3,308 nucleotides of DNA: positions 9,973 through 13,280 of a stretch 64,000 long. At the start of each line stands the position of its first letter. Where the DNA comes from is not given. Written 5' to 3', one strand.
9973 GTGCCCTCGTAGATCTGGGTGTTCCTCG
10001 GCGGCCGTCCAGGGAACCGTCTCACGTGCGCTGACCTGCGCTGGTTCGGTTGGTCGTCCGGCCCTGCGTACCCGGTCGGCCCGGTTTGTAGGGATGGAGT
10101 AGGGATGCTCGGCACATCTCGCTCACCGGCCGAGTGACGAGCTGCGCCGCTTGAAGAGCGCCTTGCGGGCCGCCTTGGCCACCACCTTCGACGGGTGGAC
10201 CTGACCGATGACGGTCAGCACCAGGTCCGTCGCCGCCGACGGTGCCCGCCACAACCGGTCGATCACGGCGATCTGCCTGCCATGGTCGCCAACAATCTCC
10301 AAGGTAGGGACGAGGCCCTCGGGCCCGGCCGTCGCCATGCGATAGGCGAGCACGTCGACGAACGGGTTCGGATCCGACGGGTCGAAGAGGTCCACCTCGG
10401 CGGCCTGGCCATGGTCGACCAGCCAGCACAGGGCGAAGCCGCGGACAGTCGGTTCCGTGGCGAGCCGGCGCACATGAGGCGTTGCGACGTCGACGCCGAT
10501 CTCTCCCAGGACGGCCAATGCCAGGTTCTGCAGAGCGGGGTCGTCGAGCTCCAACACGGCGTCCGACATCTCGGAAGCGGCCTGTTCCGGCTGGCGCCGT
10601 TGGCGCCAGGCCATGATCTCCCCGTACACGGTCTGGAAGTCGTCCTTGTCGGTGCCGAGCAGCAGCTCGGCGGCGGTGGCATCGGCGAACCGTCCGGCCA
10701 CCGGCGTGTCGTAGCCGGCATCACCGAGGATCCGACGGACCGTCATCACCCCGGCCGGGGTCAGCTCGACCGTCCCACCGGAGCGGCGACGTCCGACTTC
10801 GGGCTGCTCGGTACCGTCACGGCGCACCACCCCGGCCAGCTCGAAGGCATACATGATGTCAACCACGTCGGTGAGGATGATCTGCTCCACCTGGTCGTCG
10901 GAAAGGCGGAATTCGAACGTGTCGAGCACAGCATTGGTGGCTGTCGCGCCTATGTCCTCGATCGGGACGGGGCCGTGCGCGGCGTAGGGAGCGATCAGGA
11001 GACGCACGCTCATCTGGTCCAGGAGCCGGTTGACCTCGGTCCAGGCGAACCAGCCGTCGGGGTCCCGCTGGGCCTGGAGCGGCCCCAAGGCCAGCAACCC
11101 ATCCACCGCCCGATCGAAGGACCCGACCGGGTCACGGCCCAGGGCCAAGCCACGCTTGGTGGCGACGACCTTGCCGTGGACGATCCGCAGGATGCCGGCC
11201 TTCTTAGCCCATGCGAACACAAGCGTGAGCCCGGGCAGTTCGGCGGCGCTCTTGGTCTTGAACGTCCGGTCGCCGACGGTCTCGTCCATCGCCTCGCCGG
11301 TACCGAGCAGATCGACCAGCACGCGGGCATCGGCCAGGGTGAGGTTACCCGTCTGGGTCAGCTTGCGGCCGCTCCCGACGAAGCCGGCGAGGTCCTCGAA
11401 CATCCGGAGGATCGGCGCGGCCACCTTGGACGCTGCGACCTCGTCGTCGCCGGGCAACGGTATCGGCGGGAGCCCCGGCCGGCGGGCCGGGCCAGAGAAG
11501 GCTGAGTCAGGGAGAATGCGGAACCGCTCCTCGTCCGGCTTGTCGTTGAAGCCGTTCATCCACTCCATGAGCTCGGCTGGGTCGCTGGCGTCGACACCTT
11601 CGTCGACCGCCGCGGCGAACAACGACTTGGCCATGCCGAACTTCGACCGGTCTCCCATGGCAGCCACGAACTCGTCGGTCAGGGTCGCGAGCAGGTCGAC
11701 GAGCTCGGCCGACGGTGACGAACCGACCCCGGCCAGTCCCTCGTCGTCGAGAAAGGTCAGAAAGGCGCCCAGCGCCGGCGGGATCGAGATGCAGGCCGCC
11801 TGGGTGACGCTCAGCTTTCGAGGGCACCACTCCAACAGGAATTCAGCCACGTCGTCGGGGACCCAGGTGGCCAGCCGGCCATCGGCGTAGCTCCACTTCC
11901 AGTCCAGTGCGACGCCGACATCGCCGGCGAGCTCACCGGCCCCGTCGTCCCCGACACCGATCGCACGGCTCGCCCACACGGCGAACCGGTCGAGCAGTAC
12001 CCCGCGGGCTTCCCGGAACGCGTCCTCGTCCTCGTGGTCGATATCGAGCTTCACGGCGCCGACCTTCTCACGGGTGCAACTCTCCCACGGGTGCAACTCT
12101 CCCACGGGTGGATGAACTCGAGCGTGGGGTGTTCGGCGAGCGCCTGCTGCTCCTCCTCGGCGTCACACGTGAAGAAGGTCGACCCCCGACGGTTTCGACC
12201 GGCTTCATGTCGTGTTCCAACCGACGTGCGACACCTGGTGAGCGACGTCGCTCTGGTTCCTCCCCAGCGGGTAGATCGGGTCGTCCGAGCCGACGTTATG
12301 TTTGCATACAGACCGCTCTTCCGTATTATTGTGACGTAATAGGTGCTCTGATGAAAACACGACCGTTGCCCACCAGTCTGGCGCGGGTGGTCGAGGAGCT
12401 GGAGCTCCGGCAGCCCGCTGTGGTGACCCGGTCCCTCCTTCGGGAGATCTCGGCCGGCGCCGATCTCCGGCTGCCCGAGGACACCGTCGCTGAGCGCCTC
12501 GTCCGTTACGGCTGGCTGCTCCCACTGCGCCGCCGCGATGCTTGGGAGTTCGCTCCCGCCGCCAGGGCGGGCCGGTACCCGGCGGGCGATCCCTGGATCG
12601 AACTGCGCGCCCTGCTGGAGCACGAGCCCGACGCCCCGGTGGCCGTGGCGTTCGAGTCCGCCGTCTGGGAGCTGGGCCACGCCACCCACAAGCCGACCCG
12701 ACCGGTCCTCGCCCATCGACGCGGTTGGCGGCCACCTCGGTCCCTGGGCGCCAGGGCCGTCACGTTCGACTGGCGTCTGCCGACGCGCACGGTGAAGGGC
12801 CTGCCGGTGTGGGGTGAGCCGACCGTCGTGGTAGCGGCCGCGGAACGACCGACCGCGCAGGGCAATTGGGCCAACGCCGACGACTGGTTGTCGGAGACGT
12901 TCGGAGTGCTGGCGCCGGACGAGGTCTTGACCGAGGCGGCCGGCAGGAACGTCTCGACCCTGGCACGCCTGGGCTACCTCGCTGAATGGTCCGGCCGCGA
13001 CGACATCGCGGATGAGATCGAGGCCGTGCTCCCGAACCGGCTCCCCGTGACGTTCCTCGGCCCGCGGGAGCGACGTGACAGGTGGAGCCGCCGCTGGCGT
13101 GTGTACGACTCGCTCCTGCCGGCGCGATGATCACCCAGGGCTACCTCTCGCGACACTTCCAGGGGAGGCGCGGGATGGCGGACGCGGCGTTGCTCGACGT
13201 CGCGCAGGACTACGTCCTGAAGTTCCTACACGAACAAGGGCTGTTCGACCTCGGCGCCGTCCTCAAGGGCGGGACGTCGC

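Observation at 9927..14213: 4.22-kb integrase-less insertion into the 3' end of an acyl-CoA dehydrogenase gene, carrying AbiE and a 660-aa orphan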

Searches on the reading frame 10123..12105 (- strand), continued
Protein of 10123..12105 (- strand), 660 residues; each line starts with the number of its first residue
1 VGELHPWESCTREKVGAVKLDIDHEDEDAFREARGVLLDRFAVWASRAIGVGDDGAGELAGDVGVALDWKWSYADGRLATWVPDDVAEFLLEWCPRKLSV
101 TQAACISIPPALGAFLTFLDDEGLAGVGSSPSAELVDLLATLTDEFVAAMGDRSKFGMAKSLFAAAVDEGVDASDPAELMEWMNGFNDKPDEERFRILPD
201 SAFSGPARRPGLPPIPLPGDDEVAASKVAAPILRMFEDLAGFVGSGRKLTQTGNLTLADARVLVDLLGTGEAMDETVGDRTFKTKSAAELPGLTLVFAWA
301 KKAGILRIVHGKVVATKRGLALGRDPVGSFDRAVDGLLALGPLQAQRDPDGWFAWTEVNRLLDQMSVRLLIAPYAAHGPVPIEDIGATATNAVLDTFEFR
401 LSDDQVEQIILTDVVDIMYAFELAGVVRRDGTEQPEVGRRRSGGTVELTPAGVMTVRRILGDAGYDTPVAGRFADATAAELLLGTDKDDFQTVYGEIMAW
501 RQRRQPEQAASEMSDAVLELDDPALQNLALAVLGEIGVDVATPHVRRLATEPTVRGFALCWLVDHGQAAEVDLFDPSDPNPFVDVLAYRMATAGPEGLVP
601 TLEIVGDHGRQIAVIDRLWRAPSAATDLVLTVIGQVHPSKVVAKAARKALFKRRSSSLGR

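Call 73: search_protein_families(library=pfam, proteins=[L165:6184-7428:+, L166:1258-3855:+, L165:7585-11142:+], max_evalue=0.01)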
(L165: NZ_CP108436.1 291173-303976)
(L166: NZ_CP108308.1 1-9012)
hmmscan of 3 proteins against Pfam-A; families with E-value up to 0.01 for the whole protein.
L165:6184-7428:+ (414 aa): 1 family
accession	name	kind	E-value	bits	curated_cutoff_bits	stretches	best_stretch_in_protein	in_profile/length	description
PF07929.16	PRiA4_ORF3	-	2.5e-31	109.2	26.6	1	234-403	2-171/173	Plasmid pRiA4b ORF-3-like protein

L166:1258-3855:+ (865 aa): 0 families

L165:7585-11142:+ (1185 aa): 0 families

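Call 78: find_encoding_contigs(protein=P0015, flank=10000, max_places=8)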
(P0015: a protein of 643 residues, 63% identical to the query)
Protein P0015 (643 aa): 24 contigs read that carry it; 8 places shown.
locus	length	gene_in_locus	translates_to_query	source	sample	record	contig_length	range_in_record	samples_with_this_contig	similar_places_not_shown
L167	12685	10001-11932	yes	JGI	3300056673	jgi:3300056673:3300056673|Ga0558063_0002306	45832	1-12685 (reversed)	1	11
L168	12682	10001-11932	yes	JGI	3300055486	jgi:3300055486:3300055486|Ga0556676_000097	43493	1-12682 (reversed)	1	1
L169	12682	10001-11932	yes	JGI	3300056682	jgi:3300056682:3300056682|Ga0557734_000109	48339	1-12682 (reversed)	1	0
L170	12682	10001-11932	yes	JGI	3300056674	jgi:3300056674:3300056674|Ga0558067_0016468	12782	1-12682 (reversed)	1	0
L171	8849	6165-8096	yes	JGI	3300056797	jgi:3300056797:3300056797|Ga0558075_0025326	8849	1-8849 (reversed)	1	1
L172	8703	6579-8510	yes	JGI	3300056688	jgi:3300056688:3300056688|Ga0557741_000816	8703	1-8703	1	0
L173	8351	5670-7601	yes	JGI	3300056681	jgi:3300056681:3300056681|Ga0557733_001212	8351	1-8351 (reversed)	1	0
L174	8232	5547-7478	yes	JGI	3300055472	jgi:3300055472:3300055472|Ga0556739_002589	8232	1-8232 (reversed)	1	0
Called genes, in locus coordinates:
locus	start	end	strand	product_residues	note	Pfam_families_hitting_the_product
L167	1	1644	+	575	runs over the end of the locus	-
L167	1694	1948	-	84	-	PF10041:DUF2277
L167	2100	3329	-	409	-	PF04185:Phosphoesterase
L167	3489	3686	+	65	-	PF06902:Fer4_19, PF13459:Fer4_15, PF13370:Fer4_13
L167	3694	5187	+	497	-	PF00749:tRNA-synt_1c, PF19269:Anticodon_2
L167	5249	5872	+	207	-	PF02698:DUF218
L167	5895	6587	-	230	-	PF00702:Hydrolase, PF13419:HAD_2, PF13242:Hydrolase_like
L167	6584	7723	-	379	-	PF01266:DAO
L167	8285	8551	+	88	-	PF10387:DUF2442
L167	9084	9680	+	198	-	PF05637:Glyco_transf_34 (weak)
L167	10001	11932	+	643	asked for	-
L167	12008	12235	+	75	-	PF12802:MarR_2 (weak)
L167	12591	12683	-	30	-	?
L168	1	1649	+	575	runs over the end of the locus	-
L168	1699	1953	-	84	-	PF10041:DUF2277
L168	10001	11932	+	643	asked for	-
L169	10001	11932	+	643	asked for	-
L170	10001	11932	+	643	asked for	-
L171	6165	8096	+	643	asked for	-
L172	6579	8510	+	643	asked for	-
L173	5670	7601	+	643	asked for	-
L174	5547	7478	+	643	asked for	-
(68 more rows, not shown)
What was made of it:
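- Tried and rejected: All copies come from one population in one context, so it says nothing about mobility (call 78).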

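Call 81: search_protein_families(library=pfam, proteins=[L027:7704-8150:+, L027:8181-8717:+, L027:8952-9416:+, L027:9413-9826:+, L028:8030-8374:+, L028:695-976:+, L007:9303-9605:-, L048:7685-8878:+, L016:12568-13056:+], max_evalue=0.01)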
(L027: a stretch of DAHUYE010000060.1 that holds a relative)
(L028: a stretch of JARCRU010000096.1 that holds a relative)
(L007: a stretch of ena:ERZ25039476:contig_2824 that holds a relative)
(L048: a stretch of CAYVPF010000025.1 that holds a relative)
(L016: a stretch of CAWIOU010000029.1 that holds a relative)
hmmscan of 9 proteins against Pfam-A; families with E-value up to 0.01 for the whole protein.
L027:7704-8150:+ (148 aa): 1 family
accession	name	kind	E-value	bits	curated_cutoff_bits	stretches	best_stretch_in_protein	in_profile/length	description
PF15943.11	YdaS_toxin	-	0.00045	20.4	30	1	60-89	15-46/65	Bacterial toxin YdaS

L027:8181-8717:+ (178 aa): 1 family
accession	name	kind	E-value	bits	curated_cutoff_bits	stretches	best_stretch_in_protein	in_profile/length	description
PF08808.17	RES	-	3.6e-09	37.3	23.2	1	12-157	2-137/157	RES domain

L027:8952-9416:+ (154 aa): 0 families

L027:9413-9826:+ (137 aa): 0 families

L028:8030-8374:+ (114 aa): 1 family
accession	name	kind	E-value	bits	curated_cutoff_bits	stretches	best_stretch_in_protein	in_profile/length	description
PF02452.23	PemK_toxin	-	1.1e-21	77.5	23.1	1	4-112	1-109/109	PemK-like, MazF-like toxin of type II toxin-antitoxin system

L028:695-976:+ (93 aa): 2 families
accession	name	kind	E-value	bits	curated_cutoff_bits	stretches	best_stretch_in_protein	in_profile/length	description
PF08681.18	TacA1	-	7.9e-16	58.2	21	1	11-87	1-77/80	Antitoxin TacA 1-like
PF21983.2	NikA-like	-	0.00024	21.6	27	1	6-46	1-41/72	Mobilization protein NikA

L007:9303-9605:- (100 aa): 0 families

L048:7685-8878:+ (397 aa): 2 families
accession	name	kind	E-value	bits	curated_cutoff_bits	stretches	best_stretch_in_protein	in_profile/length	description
PF13749.12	HATPase_c_4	-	5.8e-19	68.3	26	1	307-392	2-88/89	Putative ATP-dependent DNA helicase recG C-terminal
PF04326.19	SLFN_AlbA_2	-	1.7e-14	54.8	25.3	1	16-128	1-113/118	Schlafen, AlbA_2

L016:12568-13056:+ (162 aa): 0 families

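Call 87: search_protein_families(library=ncbifam, proteins=[L001:1106-1927:+, L001:1924-2472:+, L001:2478-2933:+, L004:9252-9770:+, L004:12024-12641:+, L004:12638-13057:+], max_evalue=0.01)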
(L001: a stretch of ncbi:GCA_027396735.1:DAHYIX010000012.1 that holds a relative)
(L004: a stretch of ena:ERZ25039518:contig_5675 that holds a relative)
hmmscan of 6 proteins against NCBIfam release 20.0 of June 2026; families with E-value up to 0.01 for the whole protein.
L001:1106-1927:+ (273 aa): 1 family
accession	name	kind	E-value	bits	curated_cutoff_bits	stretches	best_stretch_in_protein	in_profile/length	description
TIGR04255.1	sporadTIGR04255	subfamily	2.9e-21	76.4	30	1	16-270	2-252/252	TIGR04255 family protein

L001:1924-2472:+ (182 aa): 0 families

L001:2478-2933:+ (151 aa): 0 families

L004:9252-9770:+ (172 aa): 0 families

L004:12024-12641:+ (205 aa): 7 families
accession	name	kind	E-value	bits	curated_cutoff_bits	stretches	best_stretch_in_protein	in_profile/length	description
NF047752.1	MntA_antitoxin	equivalog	6.5e-07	29.2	60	1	106-165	7-60/106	type VII toxin-antitoxin system MntA family adenylyltransferase antitoxin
NF051895.1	anti_phage_HalB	equivalog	0.00013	21.7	190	1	108-131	1-24/211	anti-phage Hailong system nucleotidyltransferase HalB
TIGR04472.1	reg_rSAM_mob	hypoth_equivalog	0.0037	17.3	240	1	12-62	30-79/141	radical SAM mobile pair system MarR family transcriptional regulator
TIGR01693.1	UTase_glnD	equivalog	0.0048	15.2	519.4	1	70-133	7-70/850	[protein-PII] uridylyltransferase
NF053660.1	ORF80_fam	equivalog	0.0073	16.2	95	0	15-61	4-49/70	ORF80 family leucine zipper DNA-binding protein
NF033788.1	HTH_metalloreg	subfamily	0.0095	15.7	55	0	18-74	16-71/77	metalloregulator ArsR/SmtB family transcription factor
NF002837.0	PRK03059.1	equivalog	0.0097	14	1010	0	69-139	27-95/857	[protein-PII] uridylyltransferase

L004:12638-13057:+ (139 aa): 0 families

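Call 88: search_protein_families(library=padloc, proteins=[L001:1106-1927:+, L001:1924-2472:+, L001:2478-2933:+, L004:9252-9770:+, L004:12024-12641:+, L004:12638-13057:+], max_evalue=0.01)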
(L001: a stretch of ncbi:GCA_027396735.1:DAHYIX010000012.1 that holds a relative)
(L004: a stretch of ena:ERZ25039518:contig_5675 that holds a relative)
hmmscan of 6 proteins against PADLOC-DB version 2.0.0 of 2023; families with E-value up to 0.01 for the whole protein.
L001:1106-1927:+ (273 aa): 0 families

L001:1924-2472:+ (182 aa): 3 families
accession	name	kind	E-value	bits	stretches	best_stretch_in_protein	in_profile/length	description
PDLC04576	PDC-M32A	-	7.2e-08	29.6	1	67-139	265-337/375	-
PDLC04575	PDC-M32A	-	5.6e-06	23.7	1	62-139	257-334/375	-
PDLC04574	PDC-M32A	-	2.1e-05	21.6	1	63-136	259-332/376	-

L001:2478-2933:+ (151 aa): 0 families

L004:9252-9770:+ (172 aa): 0 families

L004:12024-12641:+ (205 aa): 12 families
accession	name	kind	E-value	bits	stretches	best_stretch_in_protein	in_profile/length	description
PDLC04368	PDC-M05A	-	4.9e-13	47.4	1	7-140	7-141/201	-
PDLC04904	PDC-S09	-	1.9e-08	32.5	1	109-150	28-70/104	-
PDLC04369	PDC-M05A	-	5.3e-08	30.7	1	29-132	30-129/201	-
PDLC04902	PDC-S09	-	1.8e-07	29.4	1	109-165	24-75/97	-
PDLC04370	PDC-M05A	-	2.2e-07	28.9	1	15-132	17-137/194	-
PDLC04903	PDC-S09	-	4.3e-07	28.2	1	109-131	29-51/108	-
PDLC04906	PDC-S09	-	2e-06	26.1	1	109-130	27-48/98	-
PDLC04907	PDC-S09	-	0.0003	18.9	1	109-131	30-52/114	-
PDLC04905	PDC-S09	-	0.00099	17.4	1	109-165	24-77/101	-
PDLC04778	PDC-M70A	-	0.001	16.5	1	92-129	33-70/355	-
PDLC01857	CARF3--CARF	-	0.0054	14.4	1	13-62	128-177/201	-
PDLC04371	PDC-M05A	-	0.0059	14.3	1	6-132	24-152/211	-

L004:12638-13057:+ (139 aa): 1 family
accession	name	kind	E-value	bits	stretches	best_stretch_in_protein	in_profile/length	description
PDLC04375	PDC-M05B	-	0.00014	20.2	1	9-132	24-147/151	-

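Call 90: search_protein_representatives(alignment_id=A1)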
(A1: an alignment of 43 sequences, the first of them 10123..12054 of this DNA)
Query: 43 sequences, 645 profile positions. Proteins with E-value up to 0.001 (for the whole library): 3099; up to 1e-10: 1668; up to 1e-30: 577. The best 150 are listed.
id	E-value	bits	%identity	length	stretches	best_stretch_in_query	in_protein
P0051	0.0e+00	1063.6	-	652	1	1-643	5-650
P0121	3.7e-264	894.5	-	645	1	2-643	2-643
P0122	1.5e-234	796.7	-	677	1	9-643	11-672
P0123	5.6e-232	788.1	-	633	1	1-643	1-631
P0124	4.1e-231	785.3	-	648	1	1-642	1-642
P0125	1.1e-230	783.9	-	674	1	5-643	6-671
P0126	1.4e-227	773.6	-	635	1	1-639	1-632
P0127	9.4e-220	747.8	-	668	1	1-642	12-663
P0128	4.0e-215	732.5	-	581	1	1-443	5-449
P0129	5.1e-213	725.5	-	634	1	9-642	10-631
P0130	1.2e-205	701.2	-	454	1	1-459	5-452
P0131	5.6e-203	692.3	-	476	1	188-642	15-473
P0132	1.4e-201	687.7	-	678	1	1-642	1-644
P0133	1.5e-201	687.6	-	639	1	5-642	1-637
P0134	1.3e-192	658.1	-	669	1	1-643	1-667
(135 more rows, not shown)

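Call 94: find_related_loci(query=A1, collection=viral_contigs, flank=10000)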
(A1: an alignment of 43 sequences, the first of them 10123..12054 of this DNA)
Query A1 (643 aa) in viral_contigs; peptide patterns used: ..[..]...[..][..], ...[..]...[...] (x = any residue, [..] = any of these).
22 stretches matched a pattern, but none encodes a relative of the query by tblastn (E <= 1e-3).

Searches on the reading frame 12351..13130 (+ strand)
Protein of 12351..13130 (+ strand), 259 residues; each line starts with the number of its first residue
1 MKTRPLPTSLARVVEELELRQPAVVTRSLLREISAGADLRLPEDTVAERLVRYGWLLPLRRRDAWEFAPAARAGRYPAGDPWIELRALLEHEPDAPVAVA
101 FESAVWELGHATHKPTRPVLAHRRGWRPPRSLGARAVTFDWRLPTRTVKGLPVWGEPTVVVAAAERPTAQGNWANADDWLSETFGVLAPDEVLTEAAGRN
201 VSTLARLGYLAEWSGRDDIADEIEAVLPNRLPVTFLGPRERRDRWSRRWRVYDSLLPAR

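Call 9: search_protein_families(library=pfam, proteins=[window:12351-13130:+], max_evalue=0.01)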
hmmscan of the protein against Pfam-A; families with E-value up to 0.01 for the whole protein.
window:12351-13130:+ (259 aa): 1 family
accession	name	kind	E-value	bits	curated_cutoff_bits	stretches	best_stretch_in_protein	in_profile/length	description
PF09407.15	AbiEi_1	-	2.3e-06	28.3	22.2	1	101-212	22-141/142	AbiEi antitoxin C-terminal domain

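Call 10: search_protein_families(library=padloc, proteins=[window:12351-13130:+], max_evalue=0.01)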
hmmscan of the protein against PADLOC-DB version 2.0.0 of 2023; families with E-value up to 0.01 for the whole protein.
window:12351-13130:+ (259 aa): 2 families
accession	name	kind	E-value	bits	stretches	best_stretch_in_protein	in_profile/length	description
PDLC02266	AbiEi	-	0.00011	19.7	1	170-252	166-249/258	AbiEi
PDLC02282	AbiEi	-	0.0073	13.7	0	170-252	166-251/260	AbiEi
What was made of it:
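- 12351..13130 (+): AbiEi antitoxin / transcriptional regulator. Pfam AbiEi_1, E = 2.3e-6; PADLOC AbiEi, E = 1e-4 (calls 9, 10).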

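Call 11: search_protein_families(library=ncbifam, proteins=[window:12351-13130:+], max_evalue=0.01)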
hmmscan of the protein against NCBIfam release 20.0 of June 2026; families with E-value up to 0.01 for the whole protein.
window:12351-13130:+ (259 aa): 0 families

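Call 13: search_protein_families(library=phrogs, proteins=[window:12351-13130:+], max_evalue=0.01)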
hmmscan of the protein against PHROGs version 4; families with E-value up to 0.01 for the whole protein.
window:12351-13130:+ (259 aa): 0 families
